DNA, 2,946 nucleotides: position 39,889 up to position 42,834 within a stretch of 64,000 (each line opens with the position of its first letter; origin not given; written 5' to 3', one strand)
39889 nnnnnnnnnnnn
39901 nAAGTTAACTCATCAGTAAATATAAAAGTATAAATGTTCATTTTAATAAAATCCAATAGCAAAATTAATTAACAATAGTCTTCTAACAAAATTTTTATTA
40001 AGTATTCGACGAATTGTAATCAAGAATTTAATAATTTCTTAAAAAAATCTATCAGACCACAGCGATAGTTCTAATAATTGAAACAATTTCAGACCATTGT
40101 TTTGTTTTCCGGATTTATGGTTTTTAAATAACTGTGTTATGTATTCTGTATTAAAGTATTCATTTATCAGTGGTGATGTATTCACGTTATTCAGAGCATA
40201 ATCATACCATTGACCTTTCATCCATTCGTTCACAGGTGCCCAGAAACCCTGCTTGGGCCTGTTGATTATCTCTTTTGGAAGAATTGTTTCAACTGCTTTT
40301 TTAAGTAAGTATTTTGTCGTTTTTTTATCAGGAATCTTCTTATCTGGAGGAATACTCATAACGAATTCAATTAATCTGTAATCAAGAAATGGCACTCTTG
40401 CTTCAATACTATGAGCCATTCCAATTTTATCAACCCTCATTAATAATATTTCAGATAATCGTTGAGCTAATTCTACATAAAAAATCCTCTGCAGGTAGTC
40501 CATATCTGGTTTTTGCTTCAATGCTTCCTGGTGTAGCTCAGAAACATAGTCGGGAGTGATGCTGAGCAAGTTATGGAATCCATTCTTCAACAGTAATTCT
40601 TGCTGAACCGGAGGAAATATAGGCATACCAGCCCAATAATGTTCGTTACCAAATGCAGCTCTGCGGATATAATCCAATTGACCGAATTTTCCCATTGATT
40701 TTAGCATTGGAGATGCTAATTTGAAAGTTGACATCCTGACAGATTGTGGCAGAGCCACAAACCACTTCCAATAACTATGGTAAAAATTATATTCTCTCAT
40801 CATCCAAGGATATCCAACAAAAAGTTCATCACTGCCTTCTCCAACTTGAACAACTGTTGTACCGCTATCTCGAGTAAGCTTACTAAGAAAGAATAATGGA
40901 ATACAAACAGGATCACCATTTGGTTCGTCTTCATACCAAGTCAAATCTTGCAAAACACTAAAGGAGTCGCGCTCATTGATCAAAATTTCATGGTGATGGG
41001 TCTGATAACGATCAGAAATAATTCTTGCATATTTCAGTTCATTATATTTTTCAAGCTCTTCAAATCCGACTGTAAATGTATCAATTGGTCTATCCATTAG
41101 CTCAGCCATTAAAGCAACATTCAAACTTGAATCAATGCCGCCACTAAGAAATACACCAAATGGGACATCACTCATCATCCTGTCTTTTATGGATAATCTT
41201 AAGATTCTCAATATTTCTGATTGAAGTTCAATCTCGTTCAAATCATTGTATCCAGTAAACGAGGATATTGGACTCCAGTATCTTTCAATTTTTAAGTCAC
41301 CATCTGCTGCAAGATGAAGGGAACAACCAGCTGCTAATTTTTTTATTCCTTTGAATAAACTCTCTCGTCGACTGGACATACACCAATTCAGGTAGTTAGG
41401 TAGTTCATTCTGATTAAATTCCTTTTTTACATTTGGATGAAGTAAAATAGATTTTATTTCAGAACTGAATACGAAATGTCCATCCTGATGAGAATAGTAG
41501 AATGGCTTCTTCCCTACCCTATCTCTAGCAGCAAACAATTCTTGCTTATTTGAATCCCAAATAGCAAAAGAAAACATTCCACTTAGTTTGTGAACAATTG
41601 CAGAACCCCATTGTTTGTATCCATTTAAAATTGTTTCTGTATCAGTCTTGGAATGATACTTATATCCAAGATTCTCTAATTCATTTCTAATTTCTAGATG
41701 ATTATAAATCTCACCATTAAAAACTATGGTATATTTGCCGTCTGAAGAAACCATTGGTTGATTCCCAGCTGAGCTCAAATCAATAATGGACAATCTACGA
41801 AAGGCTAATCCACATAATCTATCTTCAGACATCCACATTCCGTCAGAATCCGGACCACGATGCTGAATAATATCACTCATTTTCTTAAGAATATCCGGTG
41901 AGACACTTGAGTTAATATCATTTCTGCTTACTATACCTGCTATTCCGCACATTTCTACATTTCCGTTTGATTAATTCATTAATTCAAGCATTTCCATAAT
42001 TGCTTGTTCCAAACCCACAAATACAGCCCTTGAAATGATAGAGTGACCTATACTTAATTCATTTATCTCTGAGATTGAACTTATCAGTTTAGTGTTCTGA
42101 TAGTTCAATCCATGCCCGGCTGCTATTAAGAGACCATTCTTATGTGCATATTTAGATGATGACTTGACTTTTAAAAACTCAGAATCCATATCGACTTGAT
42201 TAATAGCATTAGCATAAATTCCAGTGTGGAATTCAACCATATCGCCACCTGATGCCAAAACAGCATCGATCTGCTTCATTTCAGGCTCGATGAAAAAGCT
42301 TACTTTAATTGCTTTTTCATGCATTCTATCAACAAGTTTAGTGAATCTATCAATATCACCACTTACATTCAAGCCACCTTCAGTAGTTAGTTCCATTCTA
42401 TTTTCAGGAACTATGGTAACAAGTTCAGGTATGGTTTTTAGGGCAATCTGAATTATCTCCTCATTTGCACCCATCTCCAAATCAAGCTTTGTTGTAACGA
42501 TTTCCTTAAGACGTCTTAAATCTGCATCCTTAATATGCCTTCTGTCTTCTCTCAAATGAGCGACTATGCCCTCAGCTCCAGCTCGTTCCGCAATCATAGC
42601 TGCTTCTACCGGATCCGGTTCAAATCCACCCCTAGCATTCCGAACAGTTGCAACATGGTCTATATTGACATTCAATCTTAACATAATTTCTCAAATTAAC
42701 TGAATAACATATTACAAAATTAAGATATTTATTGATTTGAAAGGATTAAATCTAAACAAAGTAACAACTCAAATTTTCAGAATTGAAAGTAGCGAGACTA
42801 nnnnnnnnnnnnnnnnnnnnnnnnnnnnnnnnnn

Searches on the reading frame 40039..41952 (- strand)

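Call 70: search_protein_families(library=pfam, proteins=[window:40039-41952:-], max_evalue=0.0001)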
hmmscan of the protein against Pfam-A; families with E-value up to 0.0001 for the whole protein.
window:40039-41952:- (637 aa): 4 families
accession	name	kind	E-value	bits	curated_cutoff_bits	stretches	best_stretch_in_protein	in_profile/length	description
PF00733.27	Asn_synthase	-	2.7e-92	310.6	21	1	247-633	2-353/354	Asparagine synthase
PF13537.11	GATase_7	-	4.2e-46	156.4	25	1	52-170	2-122/123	Glutamine amidotransferase domain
PF13522.11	GATase_6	-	7.3e-42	142.9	27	1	34-165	1-130/130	Glutamine amidotransferase domain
PF12481.13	DUF3700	-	1.5e-06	28.3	27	1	117-168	123-175/228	Aluminium induced protein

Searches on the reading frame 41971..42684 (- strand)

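Call 70: search_protein_families(library=pfam, proteins=[window:41971-42684:-], max_evalue=0.0001)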
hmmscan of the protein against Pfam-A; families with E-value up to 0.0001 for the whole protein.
window:41971-42684:- (237 aa): 1 family
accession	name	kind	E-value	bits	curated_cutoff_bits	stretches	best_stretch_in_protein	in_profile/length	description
PF03740.19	PdxJ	-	1.2e-91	306.5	24.5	1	3-236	1-234/234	Pyridoxal phosphate biosynthesis protein PdxJ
